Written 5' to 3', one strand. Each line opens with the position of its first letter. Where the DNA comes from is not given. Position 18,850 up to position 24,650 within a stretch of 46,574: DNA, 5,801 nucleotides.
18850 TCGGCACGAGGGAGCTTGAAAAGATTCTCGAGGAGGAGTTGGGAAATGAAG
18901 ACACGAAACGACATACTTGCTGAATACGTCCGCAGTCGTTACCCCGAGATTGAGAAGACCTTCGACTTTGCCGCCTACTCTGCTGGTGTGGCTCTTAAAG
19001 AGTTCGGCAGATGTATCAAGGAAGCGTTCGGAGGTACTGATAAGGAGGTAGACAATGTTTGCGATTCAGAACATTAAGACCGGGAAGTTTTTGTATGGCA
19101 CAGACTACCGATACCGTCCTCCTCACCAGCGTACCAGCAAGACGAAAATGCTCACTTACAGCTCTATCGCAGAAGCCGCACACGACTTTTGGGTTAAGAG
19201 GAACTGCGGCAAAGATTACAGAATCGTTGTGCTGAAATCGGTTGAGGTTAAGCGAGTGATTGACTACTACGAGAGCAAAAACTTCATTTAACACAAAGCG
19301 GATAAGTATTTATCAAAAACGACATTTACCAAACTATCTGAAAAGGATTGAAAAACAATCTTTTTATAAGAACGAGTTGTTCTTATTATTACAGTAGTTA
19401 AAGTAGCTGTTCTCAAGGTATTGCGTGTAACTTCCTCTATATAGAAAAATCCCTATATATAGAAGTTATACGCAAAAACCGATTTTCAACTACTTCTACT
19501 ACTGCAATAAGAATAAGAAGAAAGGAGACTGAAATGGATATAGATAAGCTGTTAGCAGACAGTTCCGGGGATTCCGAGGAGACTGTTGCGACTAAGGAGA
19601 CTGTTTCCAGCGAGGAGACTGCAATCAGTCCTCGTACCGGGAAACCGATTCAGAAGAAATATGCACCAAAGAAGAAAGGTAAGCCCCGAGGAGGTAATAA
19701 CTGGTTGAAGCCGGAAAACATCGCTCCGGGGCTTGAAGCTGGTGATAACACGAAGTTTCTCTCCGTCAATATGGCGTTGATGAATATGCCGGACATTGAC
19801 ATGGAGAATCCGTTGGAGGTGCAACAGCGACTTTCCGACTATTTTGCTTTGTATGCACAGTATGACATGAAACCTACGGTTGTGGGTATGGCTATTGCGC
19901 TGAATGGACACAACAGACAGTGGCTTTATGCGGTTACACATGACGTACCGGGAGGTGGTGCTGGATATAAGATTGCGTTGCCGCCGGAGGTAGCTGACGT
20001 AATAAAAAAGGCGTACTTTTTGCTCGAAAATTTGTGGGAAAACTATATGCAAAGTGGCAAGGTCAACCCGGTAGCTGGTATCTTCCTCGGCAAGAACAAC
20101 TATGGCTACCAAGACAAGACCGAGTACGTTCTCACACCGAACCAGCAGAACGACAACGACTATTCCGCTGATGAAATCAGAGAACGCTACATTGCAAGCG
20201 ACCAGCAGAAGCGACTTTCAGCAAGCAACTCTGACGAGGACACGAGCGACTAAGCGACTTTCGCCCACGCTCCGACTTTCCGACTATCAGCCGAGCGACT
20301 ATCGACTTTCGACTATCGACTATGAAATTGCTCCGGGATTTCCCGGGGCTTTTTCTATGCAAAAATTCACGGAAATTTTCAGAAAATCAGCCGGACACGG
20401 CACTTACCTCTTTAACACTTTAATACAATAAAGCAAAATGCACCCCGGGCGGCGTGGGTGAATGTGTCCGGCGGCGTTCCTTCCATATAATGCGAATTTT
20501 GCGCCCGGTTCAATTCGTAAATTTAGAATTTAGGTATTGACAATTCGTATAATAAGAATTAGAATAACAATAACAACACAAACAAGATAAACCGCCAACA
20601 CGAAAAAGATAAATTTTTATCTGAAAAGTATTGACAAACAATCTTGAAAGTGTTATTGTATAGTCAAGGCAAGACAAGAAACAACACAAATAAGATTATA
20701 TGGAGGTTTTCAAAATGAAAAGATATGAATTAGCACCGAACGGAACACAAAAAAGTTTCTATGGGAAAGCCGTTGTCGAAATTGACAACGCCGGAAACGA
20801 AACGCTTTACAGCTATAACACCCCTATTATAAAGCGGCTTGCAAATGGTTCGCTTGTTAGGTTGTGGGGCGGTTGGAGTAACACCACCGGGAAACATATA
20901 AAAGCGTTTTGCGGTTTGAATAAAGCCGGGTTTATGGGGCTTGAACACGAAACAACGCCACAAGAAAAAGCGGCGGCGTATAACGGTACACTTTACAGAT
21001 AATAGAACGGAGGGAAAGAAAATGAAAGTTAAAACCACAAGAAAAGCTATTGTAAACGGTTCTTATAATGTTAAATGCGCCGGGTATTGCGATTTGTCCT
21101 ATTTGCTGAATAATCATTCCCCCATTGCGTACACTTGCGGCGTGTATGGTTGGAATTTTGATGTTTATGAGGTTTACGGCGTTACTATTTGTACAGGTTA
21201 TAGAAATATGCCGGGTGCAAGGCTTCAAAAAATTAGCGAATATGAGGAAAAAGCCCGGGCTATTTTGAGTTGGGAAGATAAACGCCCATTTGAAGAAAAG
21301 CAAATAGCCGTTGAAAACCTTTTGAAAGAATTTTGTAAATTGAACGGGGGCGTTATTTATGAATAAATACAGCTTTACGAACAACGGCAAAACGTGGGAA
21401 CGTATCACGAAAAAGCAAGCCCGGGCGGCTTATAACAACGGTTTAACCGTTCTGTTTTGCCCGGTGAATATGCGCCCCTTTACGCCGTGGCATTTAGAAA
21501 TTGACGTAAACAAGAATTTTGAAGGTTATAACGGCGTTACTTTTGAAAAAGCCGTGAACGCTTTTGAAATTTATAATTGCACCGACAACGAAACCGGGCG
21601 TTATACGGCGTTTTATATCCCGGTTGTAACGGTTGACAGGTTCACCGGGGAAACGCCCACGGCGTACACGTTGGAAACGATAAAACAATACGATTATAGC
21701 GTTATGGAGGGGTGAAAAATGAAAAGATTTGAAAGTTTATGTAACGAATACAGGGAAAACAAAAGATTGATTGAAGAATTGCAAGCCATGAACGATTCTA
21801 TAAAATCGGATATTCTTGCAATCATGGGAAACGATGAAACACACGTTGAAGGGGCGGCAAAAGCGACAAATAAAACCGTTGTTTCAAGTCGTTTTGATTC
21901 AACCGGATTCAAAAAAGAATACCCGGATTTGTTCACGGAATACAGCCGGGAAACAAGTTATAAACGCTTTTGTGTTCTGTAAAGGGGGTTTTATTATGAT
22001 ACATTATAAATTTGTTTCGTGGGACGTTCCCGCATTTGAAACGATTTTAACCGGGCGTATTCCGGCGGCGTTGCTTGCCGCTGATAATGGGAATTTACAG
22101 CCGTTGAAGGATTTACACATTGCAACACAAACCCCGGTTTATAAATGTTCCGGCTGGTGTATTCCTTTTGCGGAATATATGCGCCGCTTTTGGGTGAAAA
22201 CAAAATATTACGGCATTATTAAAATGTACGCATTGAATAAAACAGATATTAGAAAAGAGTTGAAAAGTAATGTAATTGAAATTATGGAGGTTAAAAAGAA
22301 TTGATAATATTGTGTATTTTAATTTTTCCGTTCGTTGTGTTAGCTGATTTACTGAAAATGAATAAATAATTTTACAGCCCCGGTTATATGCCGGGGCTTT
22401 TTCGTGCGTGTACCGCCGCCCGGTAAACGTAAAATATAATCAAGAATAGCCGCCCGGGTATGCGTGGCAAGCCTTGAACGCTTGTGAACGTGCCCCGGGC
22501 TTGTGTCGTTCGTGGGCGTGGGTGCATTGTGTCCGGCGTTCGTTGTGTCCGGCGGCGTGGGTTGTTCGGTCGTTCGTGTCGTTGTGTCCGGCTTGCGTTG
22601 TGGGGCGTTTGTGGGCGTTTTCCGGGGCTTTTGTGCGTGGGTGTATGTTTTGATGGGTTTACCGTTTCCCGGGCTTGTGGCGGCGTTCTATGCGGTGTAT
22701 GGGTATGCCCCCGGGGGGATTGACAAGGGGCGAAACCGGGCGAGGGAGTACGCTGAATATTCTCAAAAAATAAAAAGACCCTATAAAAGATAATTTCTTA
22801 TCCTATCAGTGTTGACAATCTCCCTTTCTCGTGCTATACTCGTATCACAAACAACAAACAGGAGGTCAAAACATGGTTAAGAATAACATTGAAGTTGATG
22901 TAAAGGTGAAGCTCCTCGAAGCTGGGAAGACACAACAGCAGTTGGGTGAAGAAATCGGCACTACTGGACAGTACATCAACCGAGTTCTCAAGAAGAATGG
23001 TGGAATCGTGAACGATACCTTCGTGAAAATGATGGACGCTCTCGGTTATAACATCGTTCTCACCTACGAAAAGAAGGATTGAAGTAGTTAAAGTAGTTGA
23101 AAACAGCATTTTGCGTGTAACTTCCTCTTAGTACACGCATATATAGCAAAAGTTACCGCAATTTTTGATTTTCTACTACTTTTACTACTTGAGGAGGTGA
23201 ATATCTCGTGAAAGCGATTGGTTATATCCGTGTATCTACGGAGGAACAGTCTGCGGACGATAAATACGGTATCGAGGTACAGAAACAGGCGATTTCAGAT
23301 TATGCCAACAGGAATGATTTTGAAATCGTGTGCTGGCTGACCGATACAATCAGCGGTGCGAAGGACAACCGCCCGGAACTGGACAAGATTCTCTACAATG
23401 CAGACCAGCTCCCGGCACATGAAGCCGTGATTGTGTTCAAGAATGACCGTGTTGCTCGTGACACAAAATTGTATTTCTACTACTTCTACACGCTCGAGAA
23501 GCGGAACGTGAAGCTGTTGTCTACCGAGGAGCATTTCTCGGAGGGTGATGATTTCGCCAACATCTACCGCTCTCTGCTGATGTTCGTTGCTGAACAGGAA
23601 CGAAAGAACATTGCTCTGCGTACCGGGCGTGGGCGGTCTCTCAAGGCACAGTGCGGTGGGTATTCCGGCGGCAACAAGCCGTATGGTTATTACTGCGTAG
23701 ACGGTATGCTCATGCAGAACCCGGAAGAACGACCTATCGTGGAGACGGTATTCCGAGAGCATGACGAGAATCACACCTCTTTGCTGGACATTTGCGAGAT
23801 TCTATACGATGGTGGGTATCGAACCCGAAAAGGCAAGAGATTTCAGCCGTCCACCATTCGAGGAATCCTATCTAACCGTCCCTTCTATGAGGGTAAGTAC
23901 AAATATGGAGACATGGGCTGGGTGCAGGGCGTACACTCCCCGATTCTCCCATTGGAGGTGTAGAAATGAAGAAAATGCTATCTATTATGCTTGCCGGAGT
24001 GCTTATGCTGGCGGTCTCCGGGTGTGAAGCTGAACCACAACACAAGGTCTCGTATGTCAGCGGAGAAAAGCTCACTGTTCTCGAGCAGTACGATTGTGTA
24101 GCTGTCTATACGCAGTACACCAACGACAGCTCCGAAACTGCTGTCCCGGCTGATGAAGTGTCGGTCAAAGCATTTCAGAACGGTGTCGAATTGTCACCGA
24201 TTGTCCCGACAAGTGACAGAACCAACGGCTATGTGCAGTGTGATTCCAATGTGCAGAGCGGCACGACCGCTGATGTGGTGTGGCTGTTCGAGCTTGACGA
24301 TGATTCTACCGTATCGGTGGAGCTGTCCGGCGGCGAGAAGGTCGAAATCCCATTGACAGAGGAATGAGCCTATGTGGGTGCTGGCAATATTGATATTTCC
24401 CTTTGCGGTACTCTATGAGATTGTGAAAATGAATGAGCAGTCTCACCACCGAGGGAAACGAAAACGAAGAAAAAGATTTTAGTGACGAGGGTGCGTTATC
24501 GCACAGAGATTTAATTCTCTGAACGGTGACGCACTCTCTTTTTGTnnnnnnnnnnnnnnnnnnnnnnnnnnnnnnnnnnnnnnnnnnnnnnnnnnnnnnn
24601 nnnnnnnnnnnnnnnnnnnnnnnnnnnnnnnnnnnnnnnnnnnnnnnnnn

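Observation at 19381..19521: Three mosaic copies of a ~110-bp nested-palindromic element placed immediately upstream of terS, a recombinase gene and the holin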

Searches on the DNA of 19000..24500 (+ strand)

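Call 6: search_dna_similar(query=window:19000-24500:+, collection=phages, mode=near, max_rows=20)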
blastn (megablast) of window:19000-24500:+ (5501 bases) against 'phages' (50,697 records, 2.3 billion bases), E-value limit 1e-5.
No match.

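Call 39: search_rna_families(source=window, start=19300, end=19600, threshold=evalue, max_evalue=10)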
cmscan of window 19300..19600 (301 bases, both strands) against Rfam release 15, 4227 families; matches with E-value up to 10: 13.
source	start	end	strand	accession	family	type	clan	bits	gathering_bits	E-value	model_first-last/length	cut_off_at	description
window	19384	19510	-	RF04130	MIR7996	Gene; miRNA;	-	28.6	119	0.0027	1-190/190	no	MIR7996 microRNA precursor family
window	19416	19482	+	RF04066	mir-1256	Gene; miRNA;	-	19.9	70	0.11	1-70/70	no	mir-1256 microRNA precursor family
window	19418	19478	-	RF04291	mir-368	Gene; miRNA;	CL00149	18.5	58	0.56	1-72/72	no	mir-368 microRNA precursor family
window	19380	19519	-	RF01005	MIR530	Gene; miRNA;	-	17.6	85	0.59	1-172/172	no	MIR530 microRNA precursor family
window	19389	19564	+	RF01589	plasmodium_snoR11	Gene; snRNA; snoRNA; HACA-box;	-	17.6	80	2.4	1-207/207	no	small nucleolar RNA snoR11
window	19317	19386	-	RF02362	Yfr10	Gene; sRNA;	-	16.6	43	5.7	1-78/78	no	Cyanobacterial functional RNA 10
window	19415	19486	+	RF04158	mir-568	Gene; miRNA;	-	16.4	75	5.2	1-93/93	no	mir-568 microRNA precursor family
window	19441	19490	-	RF02721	sca_ncR26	Gene; snRNA; snoRNA; scaRNA;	-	16.3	37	5.3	1-68/68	no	Small Cajal body specific RNA ncR26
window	19416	19481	-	RF00801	mir-280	Gene; miRNA;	-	15.9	70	3.8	1-83/83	no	mir-280 microRNA precursor family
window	19337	19367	-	RF01626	ceN30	Gene; snRNA; snoRNA; CD-box;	-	15.4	65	1.4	38-68/73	no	Caenorhabditis snoRNA ceN30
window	19316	19344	+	RF00476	snosnR61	Gene; snRNA; snoRNA; CD-box;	CL00051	14.7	45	6.9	54-85/85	no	Small nucleolar RNA snR61/Z1/Z11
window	19322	19407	+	RF01948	KCNQ1OT1_3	Gene; lncRNA;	-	14.6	60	9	29-116/116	no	KCNQ1 overlapping transcript 1 conserved region 3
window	19327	19404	-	RF03653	mir-971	Gene; miRNA;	-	13.9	53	4.6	1-77/77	no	mir-971 microRNA precursor family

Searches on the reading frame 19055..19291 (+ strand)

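Call 10: search_protein_families(library=phrogs, proteins=[window:19055-19291:+])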
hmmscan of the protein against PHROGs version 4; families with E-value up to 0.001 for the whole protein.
window:19055-19291:+ (78 aa): 1 family
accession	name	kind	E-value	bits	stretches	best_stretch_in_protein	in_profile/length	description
phrog_13414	-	unknown function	3.9e-20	72.5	1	1-61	3-62/70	-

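Call 11: search_protein_families(library=pfam, proteins=[window:19055-19291:+], max_evalue=0.01)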
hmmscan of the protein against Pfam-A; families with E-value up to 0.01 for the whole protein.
window:19055-19291:+ (78 aa): 0 families

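Call 72: search_protein_families(library=ncbifam, proteins=[window:19055-19291:+], max_evalue=0.05)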
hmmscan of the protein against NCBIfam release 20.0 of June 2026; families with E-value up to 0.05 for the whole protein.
window:19055-19291:+ (78 aa): 0 families

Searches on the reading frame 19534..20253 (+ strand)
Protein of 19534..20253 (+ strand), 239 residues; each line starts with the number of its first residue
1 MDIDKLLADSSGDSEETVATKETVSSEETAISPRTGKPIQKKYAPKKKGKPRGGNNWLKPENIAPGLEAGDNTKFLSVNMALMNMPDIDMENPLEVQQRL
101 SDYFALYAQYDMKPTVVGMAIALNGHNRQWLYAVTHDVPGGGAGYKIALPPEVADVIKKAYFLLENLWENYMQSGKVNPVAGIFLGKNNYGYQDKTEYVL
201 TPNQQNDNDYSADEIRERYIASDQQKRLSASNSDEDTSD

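Call 10: search_protein_families(library=phrogs, proteins=[window:19534-20253:+])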
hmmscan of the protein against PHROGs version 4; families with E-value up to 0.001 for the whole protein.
window:19534-20253:+ (239 aa): 0 families

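Call 11: search_protein_families(library=pfam, proteins=[window:19534-20253:+], max_evalue=0.01)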
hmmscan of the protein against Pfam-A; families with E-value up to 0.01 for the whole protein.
window:19534-20253:+ (239 aa): 1 family
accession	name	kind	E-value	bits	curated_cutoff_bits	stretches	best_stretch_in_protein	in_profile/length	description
PF16677.11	GP3_package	-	0.00095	19.7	29.4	1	91-197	7-104/105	DNA-packaging protein gp3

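Call 72: search_protein_families(library=ncbifam, proteins=[window:19534-20253:+], max_evalue=0.05)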
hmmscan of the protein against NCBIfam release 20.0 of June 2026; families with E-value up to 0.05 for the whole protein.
window:19534-20253:+ (239 aa): 0 families

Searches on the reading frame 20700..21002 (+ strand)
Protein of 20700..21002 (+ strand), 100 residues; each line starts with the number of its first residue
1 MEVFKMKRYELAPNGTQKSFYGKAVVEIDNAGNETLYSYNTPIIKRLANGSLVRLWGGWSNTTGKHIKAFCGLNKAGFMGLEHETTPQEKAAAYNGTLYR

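Call 10: search_protein_families(library=phrogs, proteins=[window:20700-21002:+])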
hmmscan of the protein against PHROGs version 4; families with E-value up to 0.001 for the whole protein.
window:20700-21002:+ (100 aa): 2 families
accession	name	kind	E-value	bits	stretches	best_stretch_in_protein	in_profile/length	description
phrog_4264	-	unknown function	1.4e-12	48.7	1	9-72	10-73/93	-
phrog_5643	-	unknown function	2.9e-07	31.1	1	30-90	16-69/79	-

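Call 11: search_protein_families(library=pfam, proteins=[window:20700-21002:+], max_evalue=0.01)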
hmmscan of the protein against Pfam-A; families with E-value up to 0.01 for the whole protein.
window:20700-21002:+ (100 aa): 0 families

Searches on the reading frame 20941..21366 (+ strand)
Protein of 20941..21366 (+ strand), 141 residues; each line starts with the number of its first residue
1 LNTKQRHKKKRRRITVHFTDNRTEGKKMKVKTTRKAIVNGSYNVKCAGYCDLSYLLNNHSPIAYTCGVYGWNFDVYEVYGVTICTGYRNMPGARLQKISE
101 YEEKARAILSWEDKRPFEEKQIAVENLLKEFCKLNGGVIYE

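Call 10: search_protein_families(library=phrogs, proteins=[window:20941-21366:+])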
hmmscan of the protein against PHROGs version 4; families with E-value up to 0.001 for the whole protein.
window:20941-21366:+ (141 aa): 1 family
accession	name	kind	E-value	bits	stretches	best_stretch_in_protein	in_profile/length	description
phrog_884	-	unknown function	0.00059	20.9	1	4-49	30-73/101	-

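Call 11: search_protein_families(library=pfam, proteins=[window:20941-21366:+], max_evalue=0.01)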
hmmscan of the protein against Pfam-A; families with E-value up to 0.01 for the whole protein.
window:20941-21366:+ (141 aa): 1 family
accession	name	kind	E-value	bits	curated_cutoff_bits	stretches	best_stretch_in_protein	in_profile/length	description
PF07116.16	DUF1372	-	0.0003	21.4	25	1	5-50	31-74/98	Protein of unknown function (DUF1372)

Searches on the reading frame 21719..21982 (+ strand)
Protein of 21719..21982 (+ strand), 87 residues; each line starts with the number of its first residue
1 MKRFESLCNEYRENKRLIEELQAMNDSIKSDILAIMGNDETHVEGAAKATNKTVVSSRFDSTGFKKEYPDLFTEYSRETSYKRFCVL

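Call 10: search_protein_families(library=phrogs, proteins=[window:21719-21982:+])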
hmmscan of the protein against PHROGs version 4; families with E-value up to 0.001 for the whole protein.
window:21719-21982:+ (87 aa): 3 families
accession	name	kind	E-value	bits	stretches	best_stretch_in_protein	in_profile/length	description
phrog_434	-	DNA, RNA and nucleotide metabolism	3.4e-13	50.5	1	3-84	273-359/372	RecE-like recombination exonuclease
phrog_1956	-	unknown function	3.5e-06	28.1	1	20-86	23-90/93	-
phrog_6244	-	unknown function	1.4e-05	26.5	1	7-85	20-104/107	-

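Call 11: search_protein_families(library=pfam, proteins=[window:21719-21982:+], max_evalue=0.01)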
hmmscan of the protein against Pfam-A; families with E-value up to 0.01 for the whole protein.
window:21719-21982:+ (87 aa): 0 families

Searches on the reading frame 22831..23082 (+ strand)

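Call 10: search_protein_families(library=phrogs, proteins=[window:22831-23082:+])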
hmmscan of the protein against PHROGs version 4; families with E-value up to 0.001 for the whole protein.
window:22831-23082:+ (83 aa): 8 families
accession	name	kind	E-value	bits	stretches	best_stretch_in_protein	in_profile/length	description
phrog_1373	-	transcription regulation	5.3e-06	27.5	1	29-77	73-121/166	transcriptional regulator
phrog_38278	-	unknown function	1.5e-05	26.1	1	24-78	22-75/180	-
phrog_8522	-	DNA, RNA and nucleotide metabolism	4e-05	25.1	1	17-80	5-68/71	HTH DNA binding protein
phrog_2339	-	DNA, RNA and nucleotide metabolism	0.00024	22.1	1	16-82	22-89/98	HTH DNA binding protein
phrog_1468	-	transcription regulation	0.00026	21.5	1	18-54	6-42/67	transcriptional repressor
phrog_6831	-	transcription regulation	0.00045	21.2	1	27-54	13-40/68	transcriptional regulator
phrog_3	-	transcription regulation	0.00049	21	1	14-75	83-142/430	transcriptional repressor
phrog_8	-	transcription regulation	0.00065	20.2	1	28-75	166-212/346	transcriptional regulator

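Call 11: search_protein_families(library=pfam, proteins=[window:22831-23082:+], max_evalue=0.01)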
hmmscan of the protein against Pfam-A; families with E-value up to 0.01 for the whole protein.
window:22831-23082:+ (83 aa): 1 family
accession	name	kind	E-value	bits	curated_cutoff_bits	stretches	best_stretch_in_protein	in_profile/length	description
PF01381.28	HTH_3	-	0.0001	22.7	23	1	27-75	4-52/55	Helix-turn-helix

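Call 72: search_protein_families(library=ncbifam, proteins=[window:22831-23082:+], max_evalue=0.05)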
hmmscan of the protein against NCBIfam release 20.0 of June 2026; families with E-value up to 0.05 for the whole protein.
window:22831-23082:+ (83 aa): 2 families
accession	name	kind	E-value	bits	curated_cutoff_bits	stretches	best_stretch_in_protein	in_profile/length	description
NF038310.1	lysogeny_AimR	equivalog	0.0074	15.4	70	1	27-71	4-48/365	AimR family lysis-lysogeny pheromone receptor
TIGR02607.1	antidote_HigA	equivalog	0.018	14.9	47.7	1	32-72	20-60/81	HigA family addiction module antitoxin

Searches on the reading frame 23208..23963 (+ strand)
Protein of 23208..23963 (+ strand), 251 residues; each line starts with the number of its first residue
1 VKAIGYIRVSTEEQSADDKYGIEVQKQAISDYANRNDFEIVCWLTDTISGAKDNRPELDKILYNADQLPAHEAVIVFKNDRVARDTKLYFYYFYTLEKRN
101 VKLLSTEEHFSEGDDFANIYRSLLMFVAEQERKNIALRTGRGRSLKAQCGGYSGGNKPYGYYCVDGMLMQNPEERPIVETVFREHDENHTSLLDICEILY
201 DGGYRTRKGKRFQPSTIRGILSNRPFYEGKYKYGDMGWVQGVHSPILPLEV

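Call 10: search_protein_families(library=phrogs, proteins=[window:23208-23963:+])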
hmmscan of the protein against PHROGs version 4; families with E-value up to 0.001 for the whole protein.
window:23208-23963:+ (251 aa): 4 families
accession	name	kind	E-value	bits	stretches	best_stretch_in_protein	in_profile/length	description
phrog_95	-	integration and excision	2.2e-54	186.2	1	1-250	88-346/651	integrase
phrog_125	-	DNA, RNA and nucleotide metabolism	2.4e-27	97.1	1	1-223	20-202/254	DNA invertase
phrog_6620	-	integration and excision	2.3e-07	31.6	1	2-116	57-164/201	transposase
phrog_8275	-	DNA, RNA and nucleotide metabolism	4.3e-05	24.3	0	4-16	3-15/51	DNA invertase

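Call 11: search_protein_families(library=pfam, proteins=[window:23208-23963:+], max_evalue=0.01)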
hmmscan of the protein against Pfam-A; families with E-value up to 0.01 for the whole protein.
window:23208-23963:+ (251 aa): 2 families
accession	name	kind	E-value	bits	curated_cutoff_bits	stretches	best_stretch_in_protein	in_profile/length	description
PF00239.26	Resolvase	-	1.5e-26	93.6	23.3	1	3-151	1-144/145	Resolvase, N terminal domain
PF07508.19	Recombinase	-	2.1e-09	38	21.1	1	172-237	1-64/102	Recombinase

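Call 72: search_protein_families(library=ncbifam, proteins=[window:23208-23963:+], max_evalue=0.05)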
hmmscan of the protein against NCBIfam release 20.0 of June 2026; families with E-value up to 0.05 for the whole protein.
window:23208-23963:+ (251 aa): 7 families
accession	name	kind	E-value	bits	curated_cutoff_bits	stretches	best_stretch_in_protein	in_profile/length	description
NF047343.1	SCCmet_CcrB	equivalog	3.8e-31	108.3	900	1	5-234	11-239/542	cassette chromosome recombinase CcrB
NF047344.1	SCCmet_CcrA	equivalog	5.6e-17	62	700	1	2-186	3-182/442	cassette chromosome recombinase CcrA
NF041201.1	recomb_XisF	equivalog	1.9e-12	46.9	375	1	4-171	2-161/465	fdxN element excision recombinase XisF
NF009949.0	PRK13413.1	equivalog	1.4e-11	44.4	272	1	4-151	3-143/203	master DNA invertase Mpi family serine-type recombinase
NF047347.1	SCCmet_CcrC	equivalog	1.5e-10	40.2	900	1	6-233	8-240/558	cassette chromosome recombinase CcrC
NF033518.0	transpos_IS607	equivalog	6.7e-10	38.8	110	1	2-110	55-157/187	IS607 family transposase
NF049883.1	resolv_YneB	equivalog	6.9e-08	32.2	175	1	2-142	1-138/211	YneB family resolvase-like protein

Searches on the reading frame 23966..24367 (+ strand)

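Call 10: search_protein_families(library=phrogs, proteins=[window:23966-24367:+])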
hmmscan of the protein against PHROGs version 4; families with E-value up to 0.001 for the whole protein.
window:23966-24367:+ (133 aa): 0 families

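Call 11: search_protein_families(library=pfam, proteins=[window:23966-24367:+], max_evalue=0.01)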
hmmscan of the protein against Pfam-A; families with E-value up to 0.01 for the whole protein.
window:23966-24367:+ (133 aa): 1 family
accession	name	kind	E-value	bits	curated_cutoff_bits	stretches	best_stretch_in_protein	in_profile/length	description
PF16729.10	DUF5067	-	3.9e-16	59.6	27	1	28-121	28-125/126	Domain of unknown function (DUF5067)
